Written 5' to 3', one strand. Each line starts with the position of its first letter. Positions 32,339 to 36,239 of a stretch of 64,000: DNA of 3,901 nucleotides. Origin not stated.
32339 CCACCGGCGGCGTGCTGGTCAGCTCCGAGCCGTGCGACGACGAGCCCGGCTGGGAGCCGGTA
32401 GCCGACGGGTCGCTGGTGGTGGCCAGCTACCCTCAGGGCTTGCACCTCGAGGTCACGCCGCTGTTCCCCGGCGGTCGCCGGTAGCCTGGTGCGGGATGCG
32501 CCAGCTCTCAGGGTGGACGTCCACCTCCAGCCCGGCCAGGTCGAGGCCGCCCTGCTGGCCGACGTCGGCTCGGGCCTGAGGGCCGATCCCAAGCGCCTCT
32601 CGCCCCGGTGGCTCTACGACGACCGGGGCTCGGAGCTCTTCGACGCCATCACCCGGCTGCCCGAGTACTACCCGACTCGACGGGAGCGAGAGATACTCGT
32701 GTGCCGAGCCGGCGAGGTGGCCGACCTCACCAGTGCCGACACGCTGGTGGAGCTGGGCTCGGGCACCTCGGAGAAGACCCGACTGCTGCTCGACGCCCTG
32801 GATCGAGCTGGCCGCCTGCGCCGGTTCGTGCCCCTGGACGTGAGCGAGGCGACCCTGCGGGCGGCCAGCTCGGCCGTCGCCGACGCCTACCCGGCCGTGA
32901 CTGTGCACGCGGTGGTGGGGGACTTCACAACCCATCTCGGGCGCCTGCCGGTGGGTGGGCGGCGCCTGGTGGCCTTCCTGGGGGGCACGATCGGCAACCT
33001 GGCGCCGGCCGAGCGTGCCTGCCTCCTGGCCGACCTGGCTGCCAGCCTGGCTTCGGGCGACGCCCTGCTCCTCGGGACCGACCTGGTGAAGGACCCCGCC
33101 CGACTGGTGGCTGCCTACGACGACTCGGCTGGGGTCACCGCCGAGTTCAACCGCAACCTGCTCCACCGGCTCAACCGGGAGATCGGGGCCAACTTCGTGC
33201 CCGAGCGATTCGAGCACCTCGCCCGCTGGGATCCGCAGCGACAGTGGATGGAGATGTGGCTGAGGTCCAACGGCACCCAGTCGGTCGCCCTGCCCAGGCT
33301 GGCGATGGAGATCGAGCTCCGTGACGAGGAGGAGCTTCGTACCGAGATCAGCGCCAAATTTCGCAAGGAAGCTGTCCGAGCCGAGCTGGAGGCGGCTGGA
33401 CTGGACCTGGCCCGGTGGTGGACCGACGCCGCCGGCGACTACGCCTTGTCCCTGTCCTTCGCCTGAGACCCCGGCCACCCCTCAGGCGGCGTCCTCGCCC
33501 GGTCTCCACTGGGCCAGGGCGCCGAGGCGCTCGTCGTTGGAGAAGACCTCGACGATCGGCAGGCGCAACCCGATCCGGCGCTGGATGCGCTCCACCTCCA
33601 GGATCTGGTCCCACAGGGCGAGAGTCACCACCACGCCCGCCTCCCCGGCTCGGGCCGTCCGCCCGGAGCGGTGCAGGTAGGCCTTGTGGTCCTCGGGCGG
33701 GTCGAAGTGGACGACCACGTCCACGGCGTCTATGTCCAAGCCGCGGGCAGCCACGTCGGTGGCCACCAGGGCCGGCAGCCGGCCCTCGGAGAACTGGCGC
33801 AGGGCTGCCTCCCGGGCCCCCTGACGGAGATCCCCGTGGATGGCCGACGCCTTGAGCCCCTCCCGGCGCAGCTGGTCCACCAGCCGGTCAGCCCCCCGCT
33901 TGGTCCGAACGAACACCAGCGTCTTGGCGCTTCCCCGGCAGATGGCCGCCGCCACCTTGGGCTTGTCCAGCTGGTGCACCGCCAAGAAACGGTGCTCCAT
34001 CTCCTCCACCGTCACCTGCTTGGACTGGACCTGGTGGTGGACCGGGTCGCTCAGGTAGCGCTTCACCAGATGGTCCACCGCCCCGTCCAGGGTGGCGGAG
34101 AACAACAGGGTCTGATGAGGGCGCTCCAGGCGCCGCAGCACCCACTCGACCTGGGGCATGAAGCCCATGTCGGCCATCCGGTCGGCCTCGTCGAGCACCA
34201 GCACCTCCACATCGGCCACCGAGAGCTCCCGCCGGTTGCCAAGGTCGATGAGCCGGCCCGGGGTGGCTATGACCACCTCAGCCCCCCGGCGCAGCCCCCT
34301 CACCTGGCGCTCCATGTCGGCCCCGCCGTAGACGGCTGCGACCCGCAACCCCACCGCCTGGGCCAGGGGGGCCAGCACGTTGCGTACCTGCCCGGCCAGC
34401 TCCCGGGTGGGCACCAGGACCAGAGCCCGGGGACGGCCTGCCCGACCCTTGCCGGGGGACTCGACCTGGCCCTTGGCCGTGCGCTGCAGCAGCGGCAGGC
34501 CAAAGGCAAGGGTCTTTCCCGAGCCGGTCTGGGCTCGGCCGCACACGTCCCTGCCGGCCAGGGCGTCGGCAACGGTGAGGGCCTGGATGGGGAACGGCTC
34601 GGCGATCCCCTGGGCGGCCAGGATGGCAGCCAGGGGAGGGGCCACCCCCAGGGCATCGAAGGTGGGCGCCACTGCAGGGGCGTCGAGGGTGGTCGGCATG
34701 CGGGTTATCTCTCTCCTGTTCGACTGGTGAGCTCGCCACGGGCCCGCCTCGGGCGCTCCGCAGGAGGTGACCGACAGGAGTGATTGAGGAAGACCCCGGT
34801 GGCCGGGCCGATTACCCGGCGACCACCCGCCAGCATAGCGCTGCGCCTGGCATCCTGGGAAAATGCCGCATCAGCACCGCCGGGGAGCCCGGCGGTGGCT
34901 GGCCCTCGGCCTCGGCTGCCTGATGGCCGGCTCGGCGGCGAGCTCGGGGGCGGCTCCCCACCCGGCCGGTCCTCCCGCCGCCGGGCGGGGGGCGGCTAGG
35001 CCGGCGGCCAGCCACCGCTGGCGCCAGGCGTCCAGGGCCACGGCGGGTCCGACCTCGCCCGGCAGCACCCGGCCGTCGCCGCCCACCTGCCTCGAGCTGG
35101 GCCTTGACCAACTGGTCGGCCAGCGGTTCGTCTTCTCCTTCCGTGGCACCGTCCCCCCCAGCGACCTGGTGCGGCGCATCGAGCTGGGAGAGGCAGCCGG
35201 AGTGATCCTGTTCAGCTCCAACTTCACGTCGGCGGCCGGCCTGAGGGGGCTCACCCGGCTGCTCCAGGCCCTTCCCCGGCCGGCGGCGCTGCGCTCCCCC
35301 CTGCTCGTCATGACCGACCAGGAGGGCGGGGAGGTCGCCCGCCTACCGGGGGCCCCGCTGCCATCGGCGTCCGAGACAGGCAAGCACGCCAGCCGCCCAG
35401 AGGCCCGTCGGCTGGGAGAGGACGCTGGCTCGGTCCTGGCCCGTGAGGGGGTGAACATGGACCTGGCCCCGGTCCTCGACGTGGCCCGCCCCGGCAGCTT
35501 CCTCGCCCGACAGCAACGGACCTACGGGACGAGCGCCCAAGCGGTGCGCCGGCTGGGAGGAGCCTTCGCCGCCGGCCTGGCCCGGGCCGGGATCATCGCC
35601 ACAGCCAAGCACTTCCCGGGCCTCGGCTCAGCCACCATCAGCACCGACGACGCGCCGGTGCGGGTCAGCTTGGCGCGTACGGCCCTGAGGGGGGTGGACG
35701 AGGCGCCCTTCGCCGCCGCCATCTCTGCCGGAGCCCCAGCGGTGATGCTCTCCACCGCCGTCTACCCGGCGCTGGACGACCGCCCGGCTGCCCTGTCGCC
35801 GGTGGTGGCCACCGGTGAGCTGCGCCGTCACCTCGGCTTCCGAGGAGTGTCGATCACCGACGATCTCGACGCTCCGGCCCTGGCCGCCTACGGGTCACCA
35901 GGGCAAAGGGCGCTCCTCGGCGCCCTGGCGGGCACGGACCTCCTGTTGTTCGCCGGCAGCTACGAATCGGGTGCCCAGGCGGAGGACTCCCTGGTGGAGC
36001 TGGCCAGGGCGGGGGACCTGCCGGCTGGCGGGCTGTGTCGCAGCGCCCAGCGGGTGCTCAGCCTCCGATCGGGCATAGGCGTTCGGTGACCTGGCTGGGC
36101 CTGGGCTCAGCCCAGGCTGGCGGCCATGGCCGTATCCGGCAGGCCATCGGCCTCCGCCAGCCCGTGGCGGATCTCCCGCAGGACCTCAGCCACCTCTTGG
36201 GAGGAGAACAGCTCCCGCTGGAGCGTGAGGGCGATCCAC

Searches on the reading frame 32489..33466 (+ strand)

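Call 50: search_protein_families(library=ncbifam, proteins=[window:32489-33466:+], max_evalue=1e-10)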
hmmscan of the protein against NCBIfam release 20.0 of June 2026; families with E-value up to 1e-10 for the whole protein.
window:32489-33466:+ (325 aa): 2 families
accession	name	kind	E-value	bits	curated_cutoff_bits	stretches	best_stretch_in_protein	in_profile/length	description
TIGR03438.1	egtD_ergothio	equivalog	2e-103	345.7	290.9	1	23-322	3-300/301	L-histidine N(alpha)-methyltransferase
TIGR03439.1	methyl_EasF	subfamily_domain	7.5e-51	172.9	205.55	1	17-320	8-319/321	EasF family methyltransferase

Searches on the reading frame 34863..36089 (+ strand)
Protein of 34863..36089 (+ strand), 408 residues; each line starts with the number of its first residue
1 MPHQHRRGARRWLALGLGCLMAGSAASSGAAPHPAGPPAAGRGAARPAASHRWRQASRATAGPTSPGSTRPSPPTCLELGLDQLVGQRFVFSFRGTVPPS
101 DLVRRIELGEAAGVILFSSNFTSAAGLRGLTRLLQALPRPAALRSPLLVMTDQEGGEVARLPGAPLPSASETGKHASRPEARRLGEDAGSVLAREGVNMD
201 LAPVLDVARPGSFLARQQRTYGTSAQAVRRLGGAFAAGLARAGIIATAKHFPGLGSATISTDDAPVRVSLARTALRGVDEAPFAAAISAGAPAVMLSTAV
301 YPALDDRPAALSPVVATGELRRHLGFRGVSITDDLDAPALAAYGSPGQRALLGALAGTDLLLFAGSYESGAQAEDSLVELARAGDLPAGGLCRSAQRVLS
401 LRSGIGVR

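Call 50: search_protein_families(library=ncbifam, proteins=[window:34863-36089:+], max_evalue=1e-10)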
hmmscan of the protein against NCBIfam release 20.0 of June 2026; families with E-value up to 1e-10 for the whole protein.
window:34863-36089:+ (408 aa): 2 families
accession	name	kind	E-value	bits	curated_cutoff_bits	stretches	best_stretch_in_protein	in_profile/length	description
NF003740.0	PRK05337.1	equivalog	2.4e-41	142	207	1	105-377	21-294/340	beta-N-acetylhexosaminidase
NF052329.1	XyloArabinsidase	equivalog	1.1e-15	56.8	1050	1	182-406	127-345/750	beta-xylosidase/alpha-l-arabinosidase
